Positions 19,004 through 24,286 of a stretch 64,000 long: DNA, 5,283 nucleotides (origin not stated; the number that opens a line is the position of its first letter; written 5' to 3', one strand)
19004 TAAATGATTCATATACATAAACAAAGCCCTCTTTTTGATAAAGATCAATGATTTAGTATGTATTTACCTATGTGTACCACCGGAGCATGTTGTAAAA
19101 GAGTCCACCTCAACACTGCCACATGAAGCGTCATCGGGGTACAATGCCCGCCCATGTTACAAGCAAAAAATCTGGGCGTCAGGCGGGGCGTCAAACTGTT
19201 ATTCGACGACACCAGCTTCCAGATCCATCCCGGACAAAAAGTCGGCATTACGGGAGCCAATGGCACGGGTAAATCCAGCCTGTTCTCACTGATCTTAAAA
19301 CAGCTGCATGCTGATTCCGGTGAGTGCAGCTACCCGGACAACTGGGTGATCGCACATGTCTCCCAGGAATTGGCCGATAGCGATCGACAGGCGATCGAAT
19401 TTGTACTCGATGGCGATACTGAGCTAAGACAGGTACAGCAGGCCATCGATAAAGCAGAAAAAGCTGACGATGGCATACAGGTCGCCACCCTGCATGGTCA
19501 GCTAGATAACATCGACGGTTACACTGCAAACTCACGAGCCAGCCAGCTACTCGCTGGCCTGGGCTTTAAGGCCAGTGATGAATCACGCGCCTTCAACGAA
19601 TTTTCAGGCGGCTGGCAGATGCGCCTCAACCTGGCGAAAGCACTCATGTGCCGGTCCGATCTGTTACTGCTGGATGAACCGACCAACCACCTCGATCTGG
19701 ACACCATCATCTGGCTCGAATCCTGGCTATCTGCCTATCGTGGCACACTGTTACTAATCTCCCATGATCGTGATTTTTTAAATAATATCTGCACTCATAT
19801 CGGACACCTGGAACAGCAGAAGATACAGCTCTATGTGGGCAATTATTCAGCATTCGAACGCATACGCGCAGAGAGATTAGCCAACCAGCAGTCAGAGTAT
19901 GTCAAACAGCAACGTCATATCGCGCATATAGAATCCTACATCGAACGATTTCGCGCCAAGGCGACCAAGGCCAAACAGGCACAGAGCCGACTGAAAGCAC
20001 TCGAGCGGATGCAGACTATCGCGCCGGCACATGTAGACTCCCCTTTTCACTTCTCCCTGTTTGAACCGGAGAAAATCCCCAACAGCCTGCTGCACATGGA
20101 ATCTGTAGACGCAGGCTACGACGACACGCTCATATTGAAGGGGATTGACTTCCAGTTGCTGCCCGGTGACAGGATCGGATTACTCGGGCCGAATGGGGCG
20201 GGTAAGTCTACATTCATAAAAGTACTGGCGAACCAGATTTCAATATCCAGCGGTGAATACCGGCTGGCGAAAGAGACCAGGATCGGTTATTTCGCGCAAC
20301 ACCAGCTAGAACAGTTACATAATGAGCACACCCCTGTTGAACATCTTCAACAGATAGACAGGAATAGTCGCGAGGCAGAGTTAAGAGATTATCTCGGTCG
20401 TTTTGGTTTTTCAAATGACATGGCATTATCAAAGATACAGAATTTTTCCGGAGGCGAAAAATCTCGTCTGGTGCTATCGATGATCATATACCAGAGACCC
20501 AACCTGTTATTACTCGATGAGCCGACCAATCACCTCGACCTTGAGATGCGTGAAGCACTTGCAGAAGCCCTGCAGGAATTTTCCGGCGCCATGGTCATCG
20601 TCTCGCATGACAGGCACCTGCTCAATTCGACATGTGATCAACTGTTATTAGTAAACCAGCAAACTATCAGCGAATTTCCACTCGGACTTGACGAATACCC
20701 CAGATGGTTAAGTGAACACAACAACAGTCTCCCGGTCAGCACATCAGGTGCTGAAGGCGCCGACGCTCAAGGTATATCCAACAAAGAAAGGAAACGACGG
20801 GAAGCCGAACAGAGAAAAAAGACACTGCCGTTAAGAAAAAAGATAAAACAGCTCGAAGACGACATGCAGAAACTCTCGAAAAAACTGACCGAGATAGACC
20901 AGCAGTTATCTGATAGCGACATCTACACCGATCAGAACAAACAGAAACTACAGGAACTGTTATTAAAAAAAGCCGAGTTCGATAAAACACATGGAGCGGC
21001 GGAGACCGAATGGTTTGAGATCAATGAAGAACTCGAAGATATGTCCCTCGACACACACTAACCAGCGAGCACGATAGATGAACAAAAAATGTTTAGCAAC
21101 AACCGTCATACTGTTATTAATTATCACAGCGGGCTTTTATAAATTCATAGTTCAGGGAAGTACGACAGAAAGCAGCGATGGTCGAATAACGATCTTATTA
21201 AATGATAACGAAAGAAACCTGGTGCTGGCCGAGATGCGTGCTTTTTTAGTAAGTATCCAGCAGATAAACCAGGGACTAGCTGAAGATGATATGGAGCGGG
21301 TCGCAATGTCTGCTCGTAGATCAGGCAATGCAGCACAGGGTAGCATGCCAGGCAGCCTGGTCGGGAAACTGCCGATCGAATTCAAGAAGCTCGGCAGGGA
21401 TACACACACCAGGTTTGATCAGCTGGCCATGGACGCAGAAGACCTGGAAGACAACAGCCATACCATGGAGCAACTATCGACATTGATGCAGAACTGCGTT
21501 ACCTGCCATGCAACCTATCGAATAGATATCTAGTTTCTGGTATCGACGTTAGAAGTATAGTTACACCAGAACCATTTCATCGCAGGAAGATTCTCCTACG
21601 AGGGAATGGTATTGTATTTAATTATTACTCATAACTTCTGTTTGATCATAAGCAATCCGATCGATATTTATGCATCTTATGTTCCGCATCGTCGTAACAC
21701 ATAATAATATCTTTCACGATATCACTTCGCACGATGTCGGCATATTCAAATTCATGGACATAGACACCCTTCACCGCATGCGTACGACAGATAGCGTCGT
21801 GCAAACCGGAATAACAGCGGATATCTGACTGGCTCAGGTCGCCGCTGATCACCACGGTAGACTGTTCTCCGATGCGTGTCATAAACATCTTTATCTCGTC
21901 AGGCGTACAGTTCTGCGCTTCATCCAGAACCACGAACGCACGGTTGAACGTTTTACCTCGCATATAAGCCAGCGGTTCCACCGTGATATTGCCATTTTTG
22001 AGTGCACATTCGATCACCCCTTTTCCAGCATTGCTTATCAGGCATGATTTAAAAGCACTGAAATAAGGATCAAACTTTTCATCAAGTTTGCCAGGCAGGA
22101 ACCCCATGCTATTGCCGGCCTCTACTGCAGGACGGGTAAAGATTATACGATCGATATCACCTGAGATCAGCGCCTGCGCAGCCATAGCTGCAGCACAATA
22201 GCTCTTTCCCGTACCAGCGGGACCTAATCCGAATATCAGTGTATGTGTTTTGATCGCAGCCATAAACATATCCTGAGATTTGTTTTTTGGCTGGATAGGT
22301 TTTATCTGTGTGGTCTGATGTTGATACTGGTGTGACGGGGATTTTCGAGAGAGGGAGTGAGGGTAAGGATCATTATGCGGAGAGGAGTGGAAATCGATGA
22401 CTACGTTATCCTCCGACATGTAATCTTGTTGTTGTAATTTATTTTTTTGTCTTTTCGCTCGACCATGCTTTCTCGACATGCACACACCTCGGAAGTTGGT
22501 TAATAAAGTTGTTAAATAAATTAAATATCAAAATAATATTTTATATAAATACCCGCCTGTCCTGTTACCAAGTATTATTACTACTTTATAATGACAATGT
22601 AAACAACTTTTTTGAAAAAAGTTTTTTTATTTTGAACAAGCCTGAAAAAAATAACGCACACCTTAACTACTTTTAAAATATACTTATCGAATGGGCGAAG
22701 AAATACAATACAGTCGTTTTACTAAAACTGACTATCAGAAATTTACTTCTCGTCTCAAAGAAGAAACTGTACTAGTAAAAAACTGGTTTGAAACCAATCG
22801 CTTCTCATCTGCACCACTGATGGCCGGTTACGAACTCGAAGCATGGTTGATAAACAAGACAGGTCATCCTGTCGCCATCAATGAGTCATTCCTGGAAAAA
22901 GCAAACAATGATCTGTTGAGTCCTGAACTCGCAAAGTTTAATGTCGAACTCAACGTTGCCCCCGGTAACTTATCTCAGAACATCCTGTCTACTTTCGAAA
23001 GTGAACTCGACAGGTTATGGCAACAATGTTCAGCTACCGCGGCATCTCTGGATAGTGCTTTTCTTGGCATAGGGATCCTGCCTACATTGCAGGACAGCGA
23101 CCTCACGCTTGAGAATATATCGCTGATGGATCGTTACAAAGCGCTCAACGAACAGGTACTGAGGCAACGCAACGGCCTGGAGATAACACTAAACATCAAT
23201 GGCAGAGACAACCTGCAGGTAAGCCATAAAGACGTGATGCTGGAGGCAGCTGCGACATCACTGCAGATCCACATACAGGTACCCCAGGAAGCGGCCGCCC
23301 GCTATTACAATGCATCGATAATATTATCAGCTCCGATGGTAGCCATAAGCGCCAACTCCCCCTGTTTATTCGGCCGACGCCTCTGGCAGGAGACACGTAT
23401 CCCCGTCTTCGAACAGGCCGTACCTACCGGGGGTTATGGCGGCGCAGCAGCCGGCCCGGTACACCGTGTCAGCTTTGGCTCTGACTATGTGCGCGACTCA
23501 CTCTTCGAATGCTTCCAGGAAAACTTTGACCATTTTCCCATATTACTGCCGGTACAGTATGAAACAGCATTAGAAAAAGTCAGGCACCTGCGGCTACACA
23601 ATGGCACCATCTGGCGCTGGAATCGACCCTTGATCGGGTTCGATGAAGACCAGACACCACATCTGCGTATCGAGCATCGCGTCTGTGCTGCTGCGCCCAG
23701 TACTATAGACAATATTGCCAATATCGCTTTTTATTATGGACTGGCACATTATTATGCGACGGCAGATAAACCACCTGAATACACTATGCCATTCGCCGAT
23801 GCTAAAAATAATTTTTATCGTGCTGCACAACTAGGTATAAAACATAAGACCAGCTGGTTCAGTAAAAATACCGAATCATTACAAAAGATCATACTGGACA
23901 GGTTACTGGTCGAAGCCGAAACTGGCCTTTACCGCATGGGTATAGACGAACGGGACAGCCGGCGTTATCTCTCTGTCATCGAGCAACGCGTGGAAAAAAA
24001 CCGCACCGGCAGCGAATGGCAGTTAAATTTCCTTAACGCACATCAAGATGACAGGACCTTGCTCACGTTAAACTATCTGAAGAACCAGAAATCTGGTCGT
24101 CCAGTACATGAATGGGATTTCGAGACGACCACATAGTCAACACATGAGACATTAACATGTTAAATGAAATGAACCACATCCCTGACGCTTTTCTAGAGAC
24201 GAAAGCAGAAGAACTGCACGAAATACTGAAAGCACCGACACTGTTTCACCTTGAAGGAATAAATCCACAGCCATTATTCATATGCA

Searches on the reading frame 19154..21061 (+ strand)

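Call 27: search_protein_families(library=pfam, proteins=[window:19154-21061:+], max_evalue=0.0001)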
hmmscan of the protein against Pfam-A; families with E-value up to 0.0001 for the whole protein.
window:19154-21061:+ (635 aa): 11 families
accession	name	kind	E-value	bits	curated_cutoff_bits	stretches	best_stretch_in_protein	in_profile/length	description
PF00005.33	ABC_tran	-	2.4e-50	171.1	25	2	18-178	2-137/137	ABC transporter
PF12848.13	ABC_tran_Xtn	-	7.3e-28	96.9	25.9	1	218-299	2-84/85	ABC transporter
PF13304.12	AAA_21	-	1.6e-13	51.8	27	1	428-489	235-302/304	AAA domain, putative AbiEii toxin, Type IV TA system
PF02463.25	SMC_N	-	1.2e-11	44.9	40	1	404-502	117-213/220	RecF/RecN/SMC N terminal domain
PF16326.10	ABC_tran_CTD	-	1.1e-08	35.6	32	1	561-625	7-69/69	ABC transporter C-terminal domain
PF13555.12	AAA_29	-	3.2e-07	30.4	27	0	17-44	12-39/61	P-loop containing region of AAA domain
PF13191.12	AAA_16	-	7e-07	30.3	32.6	0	30-115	27-110/167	AAA ATPase domain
PF13521.12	AAA_28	-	2.9e-06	28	27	0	340-412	1-67/164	AAA domain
PF00006.31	ATP-synt_ab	-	1.2e-05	25.5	29.5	0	19-53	6-40/213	ATP synthase alpha/beta family, nucleotide-binding domain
PF13401.12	AAA_22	-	2.3e-05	25.2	27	0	343-413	10-65/130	AAA domain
PF00004.35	AAA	-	5.9e-05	24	21.2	0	343-365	3-25/131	ATPase family associated with various cellular activities (AAA)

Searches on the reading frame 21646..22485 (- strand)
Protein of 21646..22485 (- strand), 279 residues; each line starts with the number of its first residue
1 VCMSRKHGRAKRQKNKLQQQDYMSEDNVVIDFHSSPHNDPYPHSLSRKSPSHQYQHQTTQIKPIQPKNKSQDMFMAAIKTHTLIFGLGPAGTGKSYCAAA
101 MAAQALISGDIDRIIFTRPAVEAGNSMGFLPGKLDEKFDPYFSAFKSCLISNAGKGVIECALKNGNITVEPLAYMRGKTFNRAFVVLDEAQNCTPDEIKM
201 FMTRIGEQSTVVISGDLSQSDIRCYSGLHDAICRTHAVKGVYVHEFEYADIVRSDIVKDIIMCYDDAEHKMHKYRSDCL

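Call 27: search_protein_families(library=pfam, proteins=[window:21646-22485:-], max_evalue=0.0001)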
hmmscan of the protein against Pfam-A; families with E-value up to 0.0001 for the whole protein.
window:21646-22485:- (279 aa): 2 families
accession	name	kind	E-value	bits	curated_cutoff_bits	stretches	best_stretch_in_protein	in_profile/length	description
PF02562.22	PhoH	-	2.6e-69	233.2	27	1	64-265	2-205/205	PhoH-like protein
PF13604.12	AAA_30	-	8.6e-05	22.8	27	0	68-220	3-128/191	AAA domain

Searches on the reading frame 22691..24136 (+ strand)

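Call 27: search_protein_families(library=pfam, proteins=[window:22691-24136:+], max_evalue=0.0001)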
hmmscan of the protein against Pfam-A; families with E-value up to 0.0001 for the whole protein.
window:22691-24136:+ (481 aa): 2 families
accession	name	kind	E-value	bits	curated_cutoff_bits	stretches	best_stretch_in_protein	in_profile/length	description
PF04107.18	GCS2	-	1.4e-07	31.6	21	0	185-247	120-185/291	Glutamate-cysteine ligase family 2(GCS2)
PF03074.21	GCS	-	4.2e-05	23.5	25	0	188-244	12-69/372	Glutamate-cysteine ligase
